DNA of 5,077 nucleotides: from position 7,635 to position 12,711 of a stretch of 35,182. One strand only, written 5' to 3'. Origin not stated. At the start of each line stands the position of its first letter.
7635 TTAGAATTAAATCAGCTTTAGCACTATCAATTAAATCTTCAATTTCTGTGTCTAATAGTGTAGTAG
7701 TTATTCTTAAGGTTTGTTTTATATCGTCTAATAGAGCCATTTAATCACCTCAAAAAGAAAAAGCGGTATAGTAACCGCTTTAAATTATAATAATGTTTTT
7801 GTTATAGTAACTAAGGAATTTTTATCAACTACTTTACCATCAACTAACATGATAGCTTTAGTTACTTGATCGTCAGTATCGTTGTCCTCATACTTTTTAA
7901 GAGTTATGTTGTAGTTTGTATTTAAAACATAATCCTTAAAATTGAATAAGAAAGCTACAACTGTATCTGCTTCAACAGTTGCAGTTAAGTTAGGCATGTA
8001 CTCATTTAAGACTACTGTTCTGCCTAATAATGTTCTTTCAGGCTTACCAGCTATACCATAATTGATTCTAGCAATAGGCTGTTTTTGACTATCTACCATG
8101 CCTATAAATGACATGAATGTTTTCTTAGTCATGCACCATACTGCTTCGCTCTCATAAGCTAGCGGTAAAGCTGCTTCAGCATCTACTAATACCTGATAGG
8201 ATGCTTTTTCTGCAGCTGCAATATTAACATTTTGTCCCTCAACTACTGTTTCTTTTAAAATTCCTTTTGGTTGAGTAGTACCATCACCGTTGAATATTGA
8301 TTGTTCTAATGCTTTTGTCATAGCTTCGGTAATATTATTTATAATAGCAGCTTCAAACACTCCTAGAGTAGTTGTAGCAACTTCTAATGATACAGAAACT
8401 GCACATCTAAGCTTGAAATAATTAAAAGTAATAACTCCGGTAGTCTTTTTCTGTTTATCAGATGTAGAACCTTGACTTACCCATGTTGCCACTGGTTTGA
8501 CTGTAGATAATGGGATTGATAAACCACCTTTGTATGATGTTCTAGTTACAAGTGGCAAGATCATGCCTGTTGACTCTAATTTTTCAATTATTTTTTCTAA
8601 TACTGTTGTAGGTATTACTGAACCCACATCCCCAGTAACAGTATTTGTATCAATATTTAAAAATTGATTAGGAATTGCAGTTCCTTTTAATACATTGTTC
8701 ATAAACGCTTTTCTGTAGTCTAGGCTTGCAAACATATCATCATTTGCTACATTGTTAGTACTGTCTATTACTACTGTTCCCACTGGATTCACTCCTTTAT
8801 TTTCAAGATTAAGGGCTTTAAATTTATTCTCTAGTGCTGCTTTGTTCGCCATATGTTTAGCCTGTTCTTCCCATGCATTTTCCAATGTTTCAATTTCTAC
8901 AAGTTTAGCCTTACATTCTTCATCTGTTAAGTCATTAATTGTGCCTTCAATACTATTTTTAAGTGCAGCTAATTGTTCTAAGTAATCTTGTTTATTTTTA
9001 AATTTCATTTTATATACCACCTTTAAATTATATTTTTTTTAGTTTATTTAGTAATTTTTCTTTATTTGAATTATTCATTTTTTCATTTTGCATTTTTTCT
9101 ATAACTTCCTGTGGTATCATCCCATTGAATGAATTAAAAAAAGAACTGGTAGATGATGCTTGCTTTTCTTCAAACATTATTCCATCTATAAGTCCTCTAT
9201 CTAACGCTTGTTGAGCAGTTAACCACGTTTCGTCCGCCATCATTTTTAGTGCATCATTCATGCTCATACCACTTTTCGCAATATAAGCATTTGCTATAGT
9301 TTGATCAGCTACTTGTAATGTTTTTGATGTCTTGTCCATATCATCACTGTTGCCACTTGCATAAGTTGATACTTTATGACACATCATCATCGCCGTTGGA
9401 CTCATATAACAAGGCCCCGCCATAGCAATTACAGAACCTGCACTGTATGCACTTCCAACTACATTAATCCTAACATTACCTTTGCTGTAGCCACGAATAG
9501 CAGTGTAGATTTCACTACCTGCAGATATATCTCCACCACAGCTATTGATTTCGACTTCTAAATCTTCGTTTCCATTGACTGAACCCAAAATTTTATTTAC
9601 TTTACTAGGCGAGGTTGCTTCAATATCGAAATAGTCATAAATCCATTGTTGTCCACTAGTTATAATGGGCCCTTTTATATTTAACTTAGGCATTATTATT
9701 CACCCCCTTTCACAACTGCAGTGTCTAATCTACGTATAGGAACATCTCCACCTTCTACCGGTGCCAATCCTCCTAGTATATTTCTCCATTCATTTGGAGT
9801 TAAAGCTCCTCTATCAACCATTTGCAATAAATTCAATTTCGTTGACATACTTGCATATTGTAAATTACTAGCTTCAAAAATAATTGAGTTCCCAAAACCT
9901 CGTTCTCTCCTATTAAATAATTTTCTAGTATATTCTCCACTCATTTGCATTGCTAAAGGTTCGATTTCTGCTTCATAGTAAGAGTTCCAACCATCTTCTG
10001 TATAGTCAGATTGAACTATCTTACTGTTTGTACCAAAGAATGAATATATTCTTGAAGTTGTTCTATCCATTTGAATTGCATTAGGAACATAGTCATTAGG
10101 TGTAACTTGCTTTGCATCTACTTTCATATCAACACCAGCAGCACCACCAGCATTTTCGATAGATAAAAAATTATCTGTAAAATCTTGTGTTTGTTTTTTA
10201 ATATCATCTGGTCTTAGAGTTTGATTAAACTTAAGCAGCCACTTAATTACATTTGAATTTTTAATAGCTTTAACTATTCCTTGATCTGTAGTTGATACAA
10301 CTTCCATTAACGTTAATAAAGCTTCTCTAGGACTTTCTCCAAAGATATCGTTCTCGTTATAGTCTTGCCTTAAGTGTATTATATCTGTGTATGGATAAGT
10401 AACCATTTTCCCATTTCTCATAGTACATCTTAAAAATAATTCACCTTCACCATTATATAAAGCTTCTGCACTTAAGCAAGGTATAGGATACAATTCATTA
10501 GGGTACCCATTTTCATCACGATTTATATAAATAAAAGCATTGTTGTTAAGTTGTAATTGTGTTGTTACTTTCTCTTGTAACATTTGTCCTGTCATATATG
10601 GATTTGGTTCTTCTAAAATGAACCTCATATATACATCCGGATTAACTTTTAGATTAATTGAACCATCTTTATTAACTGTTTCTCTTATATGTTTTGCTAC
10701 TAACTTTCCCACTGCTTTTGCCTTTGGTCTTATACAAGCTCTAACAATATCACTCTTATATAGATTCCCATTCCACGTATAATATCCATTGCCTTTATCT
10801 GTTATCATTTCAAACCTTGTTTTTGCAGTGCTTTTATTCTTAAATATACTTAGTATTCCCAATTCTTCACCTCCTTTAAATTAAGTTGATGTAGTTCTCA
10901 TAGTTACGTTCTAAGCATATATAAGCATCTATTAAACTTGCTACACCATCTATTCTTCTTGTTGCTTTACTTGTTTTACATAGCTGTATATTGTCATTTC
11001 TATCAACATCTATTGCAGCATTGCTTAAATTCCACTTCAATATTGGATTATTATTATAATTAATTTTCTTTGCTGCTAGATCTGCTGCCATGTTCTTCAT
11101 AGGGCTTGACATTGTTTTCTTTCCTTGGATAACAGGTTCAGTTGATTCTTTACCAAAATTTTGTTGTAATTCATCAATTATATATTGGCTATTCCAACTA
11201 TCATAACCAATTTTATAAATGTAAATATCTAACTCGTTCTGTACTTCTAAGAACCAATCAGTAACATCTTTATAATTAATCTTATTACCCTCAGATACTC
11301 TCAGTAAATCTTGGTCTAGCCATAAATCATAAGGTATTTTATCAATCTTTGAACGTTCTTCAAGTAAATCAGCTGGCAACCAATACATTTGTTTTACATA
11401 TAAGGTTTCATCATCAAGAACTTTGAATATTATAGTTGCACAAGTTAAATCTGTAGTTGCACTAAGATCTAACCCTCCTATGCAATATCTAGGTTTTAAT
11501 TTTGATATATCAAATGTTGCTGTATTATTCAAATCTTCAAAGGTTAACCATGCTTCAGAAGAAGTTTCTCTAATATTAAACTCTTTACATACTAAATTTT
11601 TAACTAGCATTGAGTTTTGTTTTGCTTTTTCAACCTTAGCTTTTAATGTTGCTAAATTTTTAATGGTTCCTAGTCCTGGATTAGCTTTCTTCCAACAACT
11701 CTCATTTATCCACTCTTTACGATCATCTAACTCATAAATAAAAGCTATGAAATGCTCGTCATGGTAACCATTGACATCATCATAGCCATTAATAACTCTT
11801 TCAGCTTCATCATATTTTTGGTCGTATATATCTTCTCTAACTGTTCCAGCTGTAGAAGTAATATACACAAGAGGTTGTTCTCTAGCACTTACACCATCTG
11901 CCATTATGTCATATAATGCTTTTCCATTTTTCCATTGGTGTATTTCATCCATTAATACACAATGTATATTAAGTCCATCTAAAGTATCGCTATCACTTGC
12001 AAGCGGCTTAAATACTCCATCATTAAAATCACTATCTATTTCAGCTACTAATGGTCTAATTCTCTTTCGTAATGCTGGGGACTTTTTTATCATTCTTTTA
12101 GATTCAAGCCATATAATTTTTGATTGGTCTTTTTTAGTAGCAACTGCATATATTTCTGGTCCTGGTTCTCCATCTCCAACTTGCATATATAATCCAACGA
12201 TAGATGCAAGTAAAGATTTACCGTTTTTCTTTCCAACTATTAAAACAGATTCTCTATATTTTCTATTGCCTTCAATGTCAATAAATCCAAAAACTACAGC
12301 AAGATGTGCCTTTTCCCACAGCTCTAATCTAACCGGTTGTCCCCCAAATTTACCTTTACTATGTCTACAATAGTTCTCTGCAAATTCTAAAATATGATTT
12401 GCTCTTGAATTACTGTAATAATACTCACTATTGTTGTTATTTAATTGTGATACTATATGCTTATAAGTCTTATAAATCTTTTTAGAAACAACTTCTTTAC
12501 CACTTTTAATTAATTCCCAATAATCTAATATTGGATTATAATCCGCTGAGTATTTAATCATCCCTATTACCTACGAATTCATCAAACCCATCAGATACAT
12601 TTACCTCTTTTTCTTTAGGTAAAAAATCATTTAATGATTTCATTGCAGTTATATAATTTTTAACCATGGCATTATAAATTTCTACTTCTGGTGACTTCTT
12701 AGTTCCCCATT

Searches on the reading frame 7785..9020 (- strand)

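Call 45: search_protein_families(library=phrogs, proteins=[window:7785-9020:-], max_evalue=0.00001)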
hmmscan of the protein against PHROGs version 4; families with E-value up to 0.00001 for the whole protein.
window:7785-9020:- (411 aa): 4 families
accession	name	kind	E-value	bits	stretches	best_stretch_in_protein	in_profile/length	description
phrog_10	-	head and packaging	1.3e-53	184.1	1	8-409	263-636/752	major head protein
phrog_617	-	head and packaging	5.6e-16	59.5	1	29-375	231-582/626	major head protein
phrog_15928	-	head and packaging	2.3e-09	38.5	1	239-366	14-137/185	major head protein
phrog_1623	-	head and packaging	1.7e-07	31.9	1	185-409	79-303/305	virion structural protein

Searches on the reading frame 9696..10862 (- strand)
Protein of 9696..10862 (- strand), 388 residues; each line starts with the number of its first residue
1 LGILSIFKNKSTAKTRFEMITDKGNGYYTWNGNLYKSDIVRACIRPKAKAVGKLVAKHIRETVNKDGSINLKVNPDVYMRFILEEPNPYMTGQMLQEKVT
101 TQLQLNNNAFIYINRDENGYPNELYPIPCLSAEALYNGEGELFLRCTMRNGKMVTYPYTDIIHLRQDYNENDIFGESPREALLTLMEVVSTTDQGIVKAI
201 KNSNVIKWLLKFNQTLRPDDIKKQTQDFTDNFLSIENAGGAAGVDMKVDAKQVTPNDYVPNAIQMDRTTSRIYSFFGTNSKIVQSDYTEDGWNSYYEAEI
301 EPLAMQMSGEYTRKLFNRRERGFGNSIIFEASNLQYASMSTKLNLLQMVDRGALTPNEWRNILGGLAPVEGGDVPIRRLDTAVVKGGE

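Call 45: search_protein_families(library=phrogs, proteins=[window:9696-10862:-], max_evalue=0.00001)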
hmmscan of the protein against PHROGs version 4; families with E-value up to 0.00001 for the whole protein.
window:9696-10862:- (388 aa): 3 families
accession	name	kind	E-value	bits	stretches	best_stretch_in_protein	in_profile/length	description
phrog_12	-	head and packaging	2.5e-72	245.9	1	1-377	48-427/646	portal protein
phrog_2662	-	head and packaging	3.9e-17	63.1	1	31-374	61-413/717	portal protein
phrog_29023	-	unknown function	6.8e-06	27.2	0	286-379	3-96/152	-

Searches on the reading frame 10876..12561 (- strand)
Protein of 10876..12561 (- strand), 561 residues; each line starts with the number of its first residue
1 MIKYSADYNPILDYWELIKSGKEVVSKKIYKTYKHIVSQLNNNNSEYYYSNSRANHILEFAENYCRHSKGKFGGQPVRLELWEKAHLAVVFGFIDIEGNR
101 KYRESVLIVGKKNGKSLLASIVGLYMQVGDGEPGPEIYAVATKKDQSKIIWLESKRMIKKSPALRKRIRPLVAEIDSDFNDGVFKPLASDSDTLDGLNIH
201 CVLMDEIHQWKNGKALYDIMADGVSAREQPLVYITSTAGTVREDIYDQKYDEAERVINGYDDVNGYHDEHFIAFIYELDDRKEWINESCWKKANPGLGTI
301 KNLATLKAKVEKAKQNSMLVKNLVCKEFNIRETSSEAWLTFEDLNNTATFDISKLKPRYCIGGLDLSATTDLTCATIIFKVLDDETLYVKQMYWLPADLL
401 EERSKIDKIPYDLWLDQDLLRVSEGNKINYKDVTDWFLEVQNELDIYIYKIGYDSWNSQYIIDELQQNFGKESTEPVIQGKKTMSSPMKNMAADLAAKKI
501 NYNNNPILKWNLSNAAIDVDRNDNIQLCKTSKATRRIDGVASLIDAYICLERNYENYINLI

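Call 45: search_protein_families(library=phrogs, proteins=[window:10876-12561:-], max_evalue=0.00001)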
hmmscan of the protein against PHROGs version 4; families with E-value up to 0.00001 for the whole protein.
window:10876-12561:- (561 aa): 6 families
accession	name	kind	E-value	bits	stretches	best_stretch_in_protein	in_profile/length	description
phrog_9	-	head and packaging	2.4e-153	513.9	1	24-557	176-670/812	terminase large subunit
phrog_2699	-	head and packaging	4.9e-73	246.7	1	264-556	10-299/315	terminase large subunit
phrog_4914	-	head and packaging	2.1e-34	120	1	9-201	9-212/213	terminase large subunit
phrog_10517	-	head and packaging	2.8e-17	64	1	14-149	40-177/207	terminase large subunit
phrog_7331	-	head and packaging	4.4e-17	62.7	1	476-548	19-90/113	terminase large subunit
phrog_37124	-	unknown function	1.4e-09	38.9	1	364-467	1-114/143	-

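Call 46: search_dna_similar(query=window:10876-12561:-, collection=phages, mode=protein, max_rows=12)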
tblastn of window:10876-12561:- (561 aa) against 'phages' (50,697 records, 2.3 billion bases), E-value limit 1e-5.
Records with a match: 2781; places in all: 2782; records where one place covers at least 80% of the query: 1901.
Best place of each record, by identity: 60-80% 8; <60% 2773.
By first word of the organism name: Streptococcus 478; Staphylococcus 283; Vibrio 223; Mycobacterium 156; Lactococcus 154; Enterococcus 146; Microbacterium 140; Paenibacillus 110; Gordonia 97; Arthrobacter 91; and 108 more.
By host as written in the record: - 318; Streptococcus thermophilus 130; Mycobacterium smegmatis mc2 155 108; Microbacterium foliorum NRRL B-24224 93; Lactococcus lactis 90; Staphylococcus aureus 78; Arthrobacter sp. ATCC 21022 62; Gordonia terrae 3612 56; and 798 more.
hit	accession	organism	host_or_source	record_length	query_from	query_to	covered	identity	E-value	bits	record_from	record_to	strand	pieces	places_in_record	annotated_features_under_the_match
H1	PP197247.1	Terrisporobacter phage TPDSL_ph2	Terrisporobacter petrolearius DSL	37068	1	561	100%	67.9%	0e+0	789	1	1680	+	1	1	terminase large subunit | similar to hypothetical protein; circularly permutated genome; the ...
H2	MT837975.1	Bacteriophage sp.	human fecal samples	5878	1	561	100%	63.6%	0e+0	758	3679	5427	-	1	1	record has no annotation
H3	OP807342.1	Lacticaseibacillus phage P2.4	Lacticaseibacillus paracasei LMG 9193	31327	2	561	100%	63.4%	0e+0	733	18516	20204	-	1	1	hypothetical protein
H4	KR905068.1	Lactobacillus phage iA2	Lactobacillus paracasei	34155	2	561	100%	63.1%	0e+0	729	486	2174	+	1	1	terminase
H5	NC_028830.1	Lactobacillus phage iA2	Lactobacillus paracasei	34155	2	561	100%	63.1%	0e+0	729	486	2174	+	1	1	terminase large subunit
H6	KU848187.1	Lactobacillus phage PLE2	Lactobacillus casei BL23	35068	2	561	100%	62.7%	0e+0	727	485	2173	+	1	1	terminase large subunit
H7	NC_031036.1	Lactobacillus phage PLE2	Lactobacillus casei BL23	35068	2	561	100%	62.7%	0e+0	727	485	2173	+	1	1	terminase large subunit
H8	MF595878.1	Caldibacillus phage CBP1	Caldibacillus debilis GB1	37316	1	561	100%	61.6%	0e+0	725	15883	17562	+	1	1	terminase large subunit | hypothetical protein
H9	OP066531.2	Bacillus phage B13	Bacillus cereus VKM B-13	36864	3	561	100%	58.9%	0e+0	699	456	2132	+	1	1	terminase large subunit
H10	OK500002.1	Bacillus phage vB_BanS_Athena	Bacillus anthracis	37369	2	561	100%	57.6%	0e+0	671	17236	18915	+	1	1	putative terminase large subunit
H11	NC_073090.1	Bacillus phage vB_BanS_Athena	Bacillus anthracis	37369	2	561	100%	57.6%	0e+0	671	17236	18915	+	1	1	putative terminase large subunit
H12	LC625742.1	Bacteriophage sp.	Enterococcus gallinarum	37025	11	561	98%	54.5%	0e+0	623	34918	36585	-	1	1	phage terminase, large subunit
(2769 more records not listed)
